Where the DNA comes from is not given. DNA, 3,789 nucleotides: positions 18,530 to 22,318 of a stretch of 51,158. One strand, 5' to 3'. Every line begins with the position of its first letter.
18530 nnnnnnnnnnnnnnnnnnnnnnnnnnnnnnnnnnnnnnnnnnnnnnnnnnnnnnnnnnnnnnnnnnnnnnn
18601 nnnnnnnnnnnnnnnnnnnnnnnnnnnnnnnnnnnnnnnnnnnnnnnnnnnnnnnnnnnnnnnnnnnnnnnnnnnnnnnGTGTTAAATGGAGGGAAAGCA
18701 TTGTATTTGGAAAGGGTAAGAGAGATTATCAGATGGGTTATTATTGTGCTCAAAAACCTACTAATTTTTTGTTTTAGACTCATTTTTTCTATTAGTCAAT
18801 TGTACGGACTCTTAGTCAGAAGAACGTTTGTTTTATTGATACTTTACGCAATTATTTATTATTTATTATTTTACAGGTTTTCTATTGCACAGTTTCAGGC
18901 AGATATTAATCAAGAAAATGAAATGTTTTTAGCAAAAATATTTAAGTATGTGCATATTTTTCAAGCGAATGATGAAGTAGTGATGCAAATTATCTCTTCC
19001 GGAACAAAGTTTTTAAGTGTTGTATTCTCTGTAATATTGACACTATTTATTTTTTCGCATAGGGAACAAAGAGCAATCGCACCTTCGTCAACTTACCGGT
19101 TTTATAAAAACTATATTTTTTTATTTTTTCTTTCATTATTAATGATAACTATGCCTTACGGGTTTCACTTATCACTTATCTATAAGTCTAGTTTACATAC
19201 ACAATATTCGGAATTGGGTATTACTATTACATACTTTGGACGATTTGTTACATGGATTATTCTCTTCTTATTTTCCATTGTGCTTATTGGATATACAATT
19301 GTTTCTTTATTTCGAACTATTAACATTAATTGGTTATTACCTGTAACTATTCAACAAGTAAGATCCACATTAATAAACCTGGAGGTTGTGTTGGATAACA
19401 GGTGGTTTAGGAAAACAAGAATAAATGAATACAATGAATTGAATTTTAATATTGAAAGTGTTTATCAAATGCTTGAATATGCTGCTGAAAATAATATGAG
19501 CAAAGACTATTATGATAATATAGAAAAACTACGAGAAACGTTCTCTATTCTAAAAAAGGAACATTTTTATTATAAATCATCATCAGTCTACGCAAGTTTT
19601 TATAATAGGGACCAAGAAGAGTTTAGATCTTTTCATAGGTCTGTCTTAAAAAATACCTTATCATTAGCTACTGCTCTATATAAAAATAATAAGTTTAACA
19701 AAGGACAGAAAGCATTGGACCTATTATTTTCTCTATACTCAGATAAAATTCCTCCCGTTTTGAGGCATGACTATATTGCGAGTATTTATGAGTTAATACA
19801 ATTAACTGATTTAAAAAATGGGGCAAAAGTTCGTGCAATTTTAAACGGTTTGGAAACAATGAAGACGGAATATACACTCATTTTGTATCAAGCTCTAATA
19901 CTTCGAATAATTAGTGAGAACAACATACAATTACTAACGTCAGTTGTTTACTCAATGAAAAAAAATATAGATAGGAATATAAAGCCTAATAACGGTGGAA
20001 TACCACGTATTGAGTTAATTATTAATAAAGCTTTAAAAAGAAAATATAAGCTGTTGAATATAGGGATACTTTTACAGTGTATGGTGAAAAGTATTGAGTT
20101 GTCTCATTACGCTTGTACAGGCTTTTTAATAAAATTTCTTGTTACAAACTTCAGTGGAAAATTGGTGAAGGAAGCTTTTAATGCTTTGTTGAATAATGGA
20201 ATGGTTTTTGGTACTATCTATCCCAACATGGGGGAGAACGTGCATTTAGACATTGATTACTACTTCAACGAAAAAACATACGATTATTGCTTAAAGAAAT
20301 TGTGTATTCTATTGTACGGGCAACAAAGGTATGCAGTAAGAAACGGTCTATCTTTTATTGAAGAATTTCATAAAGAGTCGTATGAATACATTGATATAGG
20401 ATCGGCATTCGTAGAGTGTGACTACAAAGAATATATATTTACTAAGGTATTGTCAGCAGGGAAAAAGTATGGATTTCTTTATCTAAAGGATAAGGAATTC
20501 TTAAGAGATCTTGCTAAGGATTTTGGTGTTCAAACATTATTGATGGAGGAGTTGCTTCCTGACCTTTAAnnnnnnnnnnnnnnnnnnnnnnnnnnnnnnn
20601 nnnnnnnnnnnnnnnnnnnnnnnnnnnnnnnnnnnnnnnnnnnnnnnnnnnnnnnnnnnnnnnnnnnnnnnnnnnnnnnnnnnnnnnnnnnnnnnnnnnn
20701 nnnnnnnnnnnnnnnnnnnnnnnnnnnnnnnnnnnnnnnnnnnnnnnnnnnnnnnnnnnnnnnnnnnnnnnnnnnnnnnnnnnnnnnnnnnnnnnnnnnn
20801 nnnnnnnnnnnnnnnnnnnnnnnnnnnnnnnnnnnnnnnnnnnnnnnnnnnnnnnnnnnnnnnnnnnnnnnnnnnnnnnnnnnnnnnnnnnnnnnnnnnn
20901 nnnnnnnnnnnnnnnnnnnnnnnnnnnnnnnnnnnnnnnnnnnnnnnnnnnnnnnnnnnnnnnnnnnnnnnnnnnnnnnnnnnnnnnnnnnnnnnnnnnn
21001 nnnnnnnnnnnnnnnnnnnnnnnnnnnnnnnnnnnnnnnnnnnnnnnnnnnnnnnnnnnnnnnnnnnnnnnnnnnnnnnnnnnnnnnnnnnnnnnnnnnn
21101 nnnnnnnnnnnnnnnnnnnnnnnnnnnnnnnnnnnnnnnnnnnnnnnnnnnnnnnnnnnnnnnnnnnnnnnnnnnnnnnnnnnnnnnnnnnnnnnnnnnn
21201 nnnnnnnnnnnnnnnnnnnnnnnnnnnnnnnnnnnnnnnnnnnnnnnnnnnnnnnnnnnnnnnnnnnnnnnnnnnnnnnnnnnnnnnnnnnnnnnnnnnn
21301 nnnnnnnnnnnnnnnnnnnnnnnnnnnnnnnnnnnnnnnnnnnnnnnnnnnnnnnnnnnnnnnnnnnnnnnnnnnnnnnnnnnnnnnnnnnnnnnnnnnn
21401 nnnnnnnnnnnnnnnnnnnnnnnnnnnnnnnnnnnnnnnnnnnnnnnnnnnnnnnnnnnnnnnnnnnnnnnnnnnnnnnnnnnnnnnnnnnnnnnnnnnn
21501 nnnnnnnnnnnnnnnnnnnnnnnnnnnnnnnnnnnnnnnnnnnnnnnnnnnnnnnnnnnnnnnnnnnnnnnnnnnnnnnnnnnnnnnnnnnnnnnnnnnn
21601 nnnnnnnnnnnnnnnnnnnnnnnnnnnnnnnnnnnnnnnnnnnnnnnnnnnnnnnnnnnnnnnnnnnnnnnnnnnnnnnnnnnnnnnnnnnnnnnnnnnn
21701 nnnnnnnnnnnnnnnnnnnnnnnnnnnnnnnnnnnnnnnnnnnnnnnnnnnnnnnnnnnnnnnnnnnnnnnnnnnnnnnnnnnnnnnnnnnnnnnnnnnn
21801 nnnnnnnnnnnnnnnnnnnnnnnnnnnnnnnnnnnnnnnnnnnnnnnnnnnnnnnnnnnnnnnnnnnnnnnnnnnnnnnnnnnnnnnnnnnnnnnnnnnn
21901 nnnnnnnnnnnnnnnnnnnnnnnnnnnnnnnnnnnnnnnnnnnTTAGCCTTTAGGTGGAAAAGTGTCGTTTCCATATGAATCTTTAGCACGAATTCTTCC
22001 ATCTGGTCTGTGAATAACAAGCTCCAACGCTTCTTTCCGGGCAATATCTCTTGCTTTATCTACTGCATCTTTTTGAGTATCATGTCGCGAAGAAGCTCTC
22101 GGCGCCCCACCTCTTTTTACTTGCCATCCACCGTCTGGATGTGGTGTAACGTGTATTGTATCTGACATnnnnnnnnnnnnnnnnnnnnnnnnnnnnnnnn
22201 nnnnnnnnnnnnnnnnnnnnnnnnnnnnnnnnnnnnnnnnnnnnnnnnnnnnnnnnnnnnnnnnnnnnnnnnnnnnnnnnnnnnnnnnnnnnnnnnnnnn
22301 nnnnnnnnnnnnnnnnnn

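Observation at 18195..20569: Panacea (DUF4065) antitoxin-like gene coupled to a 629-aa polytopic membrane protein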

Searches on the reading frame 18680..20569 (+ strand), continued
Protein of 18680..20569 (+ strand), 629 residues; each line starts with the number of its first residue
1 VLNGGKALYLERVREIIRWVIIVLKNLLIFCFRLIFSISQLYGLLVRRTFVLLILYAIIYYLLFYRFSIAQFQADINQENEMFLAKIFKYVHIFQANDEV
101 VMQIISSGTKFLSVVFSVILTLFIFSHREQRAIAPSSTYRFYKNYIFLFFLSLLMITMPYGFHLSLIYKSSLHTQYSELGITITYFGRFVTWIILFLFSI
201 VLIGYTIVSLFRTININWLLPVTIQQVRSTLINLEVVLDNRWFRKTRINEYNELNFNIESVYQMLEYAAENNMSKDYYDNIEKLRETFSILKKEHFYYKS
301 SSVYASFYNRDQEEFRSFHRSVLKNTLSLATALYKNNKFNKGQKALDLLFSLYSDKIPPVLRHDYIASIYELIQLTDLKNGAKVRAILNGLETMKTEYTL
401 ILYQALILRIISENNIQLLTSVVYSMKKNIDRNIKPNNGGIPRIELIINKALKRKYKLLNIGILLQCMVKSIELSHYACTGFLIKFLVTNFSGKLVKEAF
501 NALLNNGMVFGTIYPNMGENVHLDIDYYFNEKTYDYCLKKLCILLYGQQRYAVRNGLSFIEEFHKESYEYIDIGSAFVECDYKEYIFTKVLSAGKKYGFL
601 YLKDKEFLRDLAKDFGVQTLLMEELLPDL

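Call 96: find_homologous_proteins(query=A2, max_evalue=0.00001)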
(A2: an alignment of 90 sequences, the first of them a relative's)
Query A2 (90 sequences) (622 aa, profile of the alignment): 8 proteins with E <= 0.00001 among 8000 candidates.
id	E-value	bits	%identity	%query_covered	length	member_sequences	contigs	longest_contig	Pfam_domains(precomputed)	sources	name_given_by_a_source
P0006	3.4e-191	655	31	94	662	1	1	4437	-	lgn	-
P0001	6.3e-164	565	100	100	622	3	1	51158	-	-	-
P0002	1.1e-162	561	66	97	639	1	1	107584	-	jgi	jgi:hypothetical protein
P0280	7.2e-139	482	36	93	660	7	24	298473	-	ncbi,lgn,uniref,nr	ncbi:hypothetical protein ACQVQT_24505 [Bacillus paranthracis]|uniref:Uncharacterized protein n=2 Ta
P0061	7.3e-137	476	26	92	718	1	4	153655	-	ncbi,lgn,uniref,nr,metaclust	ncbi:hypothetical protein P9E76_08795 [Schinkia azotoformans]|uniref:Uncharacterized protein n=1 Tax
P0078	1.8e-127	445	28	83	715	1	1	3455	-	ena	-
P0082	1.2e-96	343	28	81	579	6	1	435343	-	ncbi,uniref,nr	ncbi:hypothetical protein [Bacillus cereus]|uniref:hypothetical protein n=1 Tax=Bacillus cereus TaxI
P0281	6.7e-53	198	31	33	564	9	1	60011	-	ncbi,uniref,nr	ncbi:hypothetical protein [Bacillus toyonensis]|uniref:hypothetical protein n=3 Tax=Bacillus toyonen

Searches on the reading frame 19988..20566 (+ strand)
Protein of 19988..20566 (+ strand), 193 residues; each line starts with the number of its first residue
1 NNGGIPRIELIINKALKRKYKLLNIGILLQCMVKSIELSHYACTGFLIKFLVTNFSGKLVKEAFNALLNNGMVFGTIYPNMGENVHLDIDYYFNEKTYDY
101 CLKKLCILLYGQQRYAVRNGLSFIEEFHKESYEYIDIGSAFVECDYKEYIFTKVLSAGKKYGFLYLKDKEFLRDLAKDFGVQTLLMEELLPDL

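Call 67: predict_structure(alignment_id=A3)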
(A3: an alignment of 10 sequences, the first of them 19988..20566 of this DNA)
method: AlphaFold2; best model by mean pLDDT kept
length: 193 residues; sequences in the alignment: 10
mean_pLDDT: 80.2   pTM: 0.80
mean pLDDT of the five models: 80.2, 79.2, 78.9, 78.4, 77.9
residues with pLDDT >= 90: 91; 70-90: 46; 50-70: 39; < 50: 17
segments of 3 or more residues with pLDDT < 50: 1-5, 80-88
pLDDT, mean of each block of 10 residues (from residue 1): 48 76 90 93 96 92 87 56 47 79 96 92 66 89 90 90 91 92 64 49
secondary structure, 60 per line:
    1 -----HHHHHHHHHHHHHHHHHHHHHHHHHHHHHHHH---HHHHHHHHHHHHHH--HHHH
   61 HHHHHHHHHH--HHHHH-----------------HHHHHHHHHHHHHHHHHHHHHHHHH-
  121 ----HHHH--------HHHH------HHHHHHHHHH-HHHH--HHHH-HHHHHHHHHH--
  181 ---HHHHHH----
elements in order: H6-37 H41-54 H57-70 H73-77 H95-119 H125-128 H137-140 H147-156 H158-161 H164-167 H169-178 H184-189

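Call 72: fold_search(model_id=the predicted structure, library=pdb)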
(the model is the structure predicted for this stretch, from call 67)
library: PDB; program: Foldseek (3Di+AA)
matches with E <= 10: 87; with E <= 0.001: 0
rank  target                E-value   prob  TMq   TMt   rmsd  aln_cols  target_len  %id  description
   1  7p46_C                2.5e-01  0.33  0.28  0.21  17.8       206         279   14  Crystal Structure of Xanthomonas campestris Tryptophan 2,3-dioxygenase (TDO) (released 2021-10-06)
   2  2nw8_A                3.4e-01  0.20  0.24  0.18  18.2       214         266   13  Crystal Structure of Tryptophan 2,3-dioxygenase (TDO) from Xanthomonas campestris in complex with ferrous heme and try (released 2006-12-19)
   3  2nw9_A                4.0e-01  0.18  0.24  0.19  18.2       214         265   13  Crystal Structure of Tryptophan 2,3-dioxygenase (TDO) from Xanthomonas campestris in complex with ferrous heme and 6-f (released 2006-12-19)
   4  1yw0_A                4.8e-01  0.28  0.29  0.24  18.1       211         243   12  Crystal structure of the tryptophan 2,3-dioxygenase from Xanthomonas campestris. Northeast Structural Genomics Target  (released 2005-03-15)
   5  1yw0_B                4.8e-01  0.25  0.28  0.23  18.0       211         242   13  Crystal structure of the tryptophan 2,3-dioxygenase from Xanthomonas campestris. Northeast Structural Genomics Target  (released 2005-03-15)
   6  7p46_H                5.3e-01  0.23  0.28  0.21  17.7       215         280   14  Crystal Structure of Xanthomonas campestris Tryptophan 2,3-dioxygenase (TDO) (released 2021-10-06)
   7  2nw7_D                5.3e-01  0.16  0.24  0.19  18.5       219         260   13  Crystal Structure of Tryptophan 2,3-dioxygenase (TDO) from Xanthomonas campestris in complex with ferric heme. Northea (released 2006-12-19)
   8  7p46_E                5.8e-01  0.20  0.27  0.20  18.3       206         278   13  Crystal Structure of Xanthomonas campestris Tryptophan 2,3-dioxygenase (TDO) (released 2021-10-06)
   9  2nw7_A                5.8e-01  0.14  0.23  0.19  18.3       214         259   13  Crystal Structure of Tryptophan 2,3-dioxygenase (TDO) from Xanthomonas campestris in complex with ferric heme. Northea (released 2006-12-19)
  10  8vyy_A                6.4e-01  0.21  0.26  0.21  19.8       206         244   13  The crystal structure of MarE in complex with its native substrate, beta-methyl-L-tryptophan (released 2025-04-02)
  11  2nw9_B                7.7e-01  0.23  0.30  0.23  17.8       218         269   12  Crystal Structure of Tryptophan 2,3-dioxygenase (TDO) from Xanthomonas campestris in complex with ferrous heme and 6-f (released 2006-12-19)
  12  9ca3_C                7.7e-01  0.20  0.25  0.19  18.7       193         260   12  Crystal structure of MarE C280S in complex with cyanide bound heme and its native substrate, beta-methyl-L-tryptophan (released 2025-04-02)
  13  7p46_F                8.9e-01  0.12  0.23  0.18  18.4       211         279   12  Crystal Structure of Xanthomonas campestris Tryptophan 2,3-dioxygenase (TDO) (released 2021-10-06)
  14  7p46_D                9.3e-01  0.18  0.28  0.20  17.8       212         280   13  Crystal Structure of Xanthomonas campestris Tryptophan 2,3-dioxygenase (TDO) (released 2021-10-06)
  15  2nw8_B                9.8e-01  0.16  0.28  0.22  17.9       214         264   14  Crystal Structure of Tryptophan 2,3-dioxygenase (TDO) from Xanthomonas campestris in complex with ferrous heme and try (released 2006-12-19)
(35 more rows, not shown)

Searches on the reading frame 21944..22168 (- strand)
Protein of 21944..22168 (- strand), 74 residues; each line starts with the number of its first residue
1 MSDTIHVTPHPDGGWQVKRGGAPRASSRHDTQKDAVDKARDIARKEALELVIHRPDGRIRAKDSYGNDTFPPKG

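Call 3: search_protein_families(library=pfam, proteins=[window:21944-22168:-], max_evalue=0.01)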
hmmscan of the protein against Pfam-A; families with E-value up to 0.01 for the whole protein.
window:21944-22168:- (74 aa): 1 family
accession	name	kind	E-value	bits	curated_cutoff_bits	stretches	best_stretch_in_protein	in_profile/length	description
PF09954.14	DUF2188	-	7.9e-27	93.6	22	1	5-65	1-62/62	Uncharacterized protein conserved in bacteria (DUF2188)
